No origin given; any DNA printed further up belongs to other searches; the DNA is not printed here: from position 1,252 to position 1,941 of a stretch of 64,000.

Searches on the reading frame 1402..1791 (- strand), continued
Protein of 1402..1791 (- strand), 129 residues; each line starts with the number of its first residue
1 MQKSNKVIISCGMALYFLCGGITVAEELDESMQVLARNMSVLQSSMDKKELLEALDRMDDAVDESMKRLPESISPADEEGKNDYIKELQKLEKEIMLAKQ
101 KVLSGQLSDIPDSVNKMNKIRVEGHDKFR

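Call 46: get_annotated_region(hit=H62, flank=3000)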
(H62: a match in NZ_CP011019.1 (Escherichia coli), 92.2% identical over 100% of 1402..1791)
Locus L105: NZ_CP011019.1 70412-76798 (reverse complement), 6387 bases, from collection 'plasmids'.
description: Escherichia coli strain CI5 plasmid unnamed, complete sequence
organism: Escherichia coli (NCBI taxid 562)
taxonomy: Bacteria; Pseudomonadota; Gammaproteobacteria; Enterobacterales; Enterobacteriaceae; Escherichia; Escherichia coli
host: -; source: Homo sapiens,Bacterial isolate; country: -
typing (MOB-suite, as given by PLSDB): conjugative; replicon IncFIA,IncFIB,IncFIC; relaxase MOBF; mating-pair formation MPF_F
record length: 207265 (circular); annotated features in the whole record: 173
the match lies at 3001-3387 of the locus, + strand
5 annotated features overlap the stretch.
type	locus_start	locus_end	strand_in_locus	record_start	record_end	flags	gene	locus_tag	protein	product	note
CDS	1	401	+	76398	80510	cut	-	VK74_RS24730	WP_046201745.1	S6 family peptidase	GO:0006508 - proteolysis [Evidence IEA]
predicted_resistance_gene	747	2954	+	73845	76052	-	katP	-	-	catalase/peroxidase KatP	predicted by amrfinderplus; class ; identity 97.55%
CDS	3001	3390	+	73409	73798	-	-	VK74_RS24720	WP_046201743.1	cytochrome b562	GO:0022900 - electron transport chain [Evidence IEA]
CDS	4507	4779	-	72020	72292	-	-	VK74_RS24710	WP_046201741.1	hypothetical protein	-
CDS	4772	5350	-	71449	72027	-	-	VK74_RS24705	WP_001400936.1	recombinase family protein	GO:0006310 - DNA recombination [Evidence IEA]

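Call 85: search_solved_structures(query=window:1402-1791:-, max_evalue=0.01, show_alignments=1)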
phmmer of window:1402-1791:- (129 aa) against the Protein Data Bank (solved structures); distinct sequences matched with E-value up to 0.01: 0.
